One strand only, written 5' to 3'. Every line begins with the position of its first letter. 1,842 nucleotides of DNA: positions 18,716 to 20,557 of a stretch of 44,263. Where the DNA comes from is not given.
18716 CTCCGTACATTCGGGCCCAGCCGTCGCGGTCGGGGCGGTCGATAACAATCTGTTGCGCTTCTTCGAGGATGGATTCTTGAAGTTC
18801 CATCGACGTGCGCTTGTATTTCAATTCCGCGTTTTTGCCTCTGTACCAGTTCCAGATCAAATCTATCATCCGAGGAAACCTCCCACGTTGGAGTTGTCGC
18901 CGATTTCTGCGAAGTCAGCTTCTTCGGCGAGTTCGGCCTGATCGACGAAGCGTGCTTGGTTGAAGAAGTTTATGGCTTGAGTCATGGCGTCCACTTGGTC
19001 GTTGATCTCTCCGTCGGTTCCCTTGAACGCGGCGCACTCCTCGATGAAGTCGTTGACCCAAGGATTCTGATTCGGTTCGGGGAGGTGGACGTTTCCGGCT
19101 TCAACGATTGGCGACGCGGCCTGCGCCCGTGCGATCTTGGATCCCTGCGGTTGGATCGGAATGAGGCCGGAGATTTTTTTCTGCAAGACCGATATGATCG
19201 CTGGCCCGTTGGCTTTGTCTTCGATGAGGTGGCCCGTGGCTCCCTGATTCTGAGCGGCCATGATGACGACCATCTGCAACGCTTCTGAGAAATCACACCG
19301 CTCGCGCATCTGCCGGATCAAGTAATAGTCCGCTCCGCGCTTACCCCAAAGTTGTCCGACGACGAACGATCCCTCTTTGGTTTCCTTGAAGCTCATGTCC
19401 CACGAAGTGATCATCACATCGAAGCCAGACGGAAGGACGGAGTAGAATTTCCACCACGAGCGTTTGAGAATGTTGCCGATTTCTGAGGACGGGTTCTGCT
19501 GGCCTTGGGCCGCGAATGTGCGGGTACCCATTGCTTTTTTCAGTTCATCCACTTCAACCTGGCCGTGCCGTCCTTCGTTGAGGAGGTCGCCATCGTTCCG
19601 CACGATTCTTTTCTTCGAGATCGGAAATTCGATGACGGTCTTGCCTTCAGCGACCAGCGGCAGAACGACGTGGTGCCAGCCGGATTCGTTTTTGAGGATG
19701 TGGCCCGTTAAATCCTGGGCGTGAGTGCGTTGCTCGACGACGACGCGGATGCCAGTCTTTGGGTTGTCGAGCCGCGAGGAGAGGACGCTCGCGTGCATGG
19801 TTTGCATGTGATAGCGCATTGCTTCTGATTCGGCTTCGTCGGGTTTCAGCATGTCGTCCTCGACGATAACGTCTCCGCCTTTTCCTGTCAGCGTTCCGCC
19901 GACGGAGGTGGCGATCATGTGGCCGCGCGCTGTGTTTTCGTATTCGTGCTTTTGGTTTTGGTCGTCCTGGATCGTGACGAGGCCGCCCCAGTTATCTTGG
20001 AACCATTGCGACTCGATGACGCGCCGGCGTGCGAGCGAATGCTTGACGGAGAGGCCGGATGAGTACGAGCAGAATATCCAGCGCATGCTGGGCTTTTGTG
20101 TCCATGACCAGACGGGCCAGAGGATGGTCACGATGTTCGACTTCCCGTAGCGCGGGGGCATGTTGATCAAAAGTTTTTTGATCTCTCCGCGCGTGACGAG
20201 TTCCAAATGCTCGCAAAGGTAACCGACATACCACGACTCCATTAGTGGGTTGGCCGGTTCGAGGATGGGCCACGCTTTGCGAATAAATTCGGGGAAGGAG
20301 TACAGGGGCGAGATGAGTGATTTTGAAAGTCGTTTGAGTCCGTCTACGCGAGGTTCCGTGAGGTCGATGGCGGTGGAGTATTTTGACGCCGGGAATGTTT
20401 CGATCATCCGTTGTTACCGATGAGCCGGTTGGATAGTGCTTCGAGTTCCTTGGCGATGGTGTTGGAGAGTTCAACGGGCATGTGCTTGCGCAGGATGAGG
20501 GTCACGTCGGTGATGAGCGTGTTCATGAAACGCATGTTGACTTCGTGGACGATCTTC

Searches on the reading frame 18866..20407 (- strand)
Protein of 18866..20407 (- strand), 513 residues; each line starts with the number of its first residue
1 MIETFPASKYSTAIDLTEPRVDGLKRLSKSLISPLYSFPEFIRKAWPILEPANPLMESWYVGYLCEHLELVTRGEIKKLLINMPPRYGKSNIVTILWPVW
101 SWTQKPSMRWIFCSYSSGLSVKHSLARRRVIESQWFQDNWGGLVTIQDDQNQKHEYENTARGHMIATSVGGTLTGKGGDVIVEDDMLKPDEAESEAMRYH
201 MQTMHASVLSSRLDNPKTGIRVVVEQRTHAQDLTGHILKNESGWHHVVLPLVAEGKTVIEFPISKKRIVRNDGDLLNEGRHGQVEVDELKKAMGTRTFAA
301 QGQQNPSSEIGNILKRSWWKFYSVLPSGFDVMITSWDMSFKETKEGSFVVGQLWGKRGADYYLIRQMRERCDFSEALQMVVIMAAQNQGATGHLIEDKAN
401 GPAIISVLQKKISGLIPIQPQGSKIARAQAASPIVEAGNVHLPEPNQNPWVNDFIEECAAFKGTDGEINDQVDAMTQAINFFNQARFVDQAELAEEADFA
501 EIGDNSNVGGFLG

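Call 77: search_protein_families(library=pfam, proteins=[window:18866-20407:-], max_evalue=0.001)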
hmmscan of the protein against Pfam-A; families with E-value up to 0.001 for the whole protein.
window:18866-20407:- (513 aa): 1 family
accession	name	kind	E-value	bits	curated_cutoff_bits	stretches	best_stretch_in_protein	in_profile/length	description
PF17289.8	Terminase_6C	-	2.8e-14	53.8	22.6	1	335-480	2-153/155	Terminase RNaseH-like domain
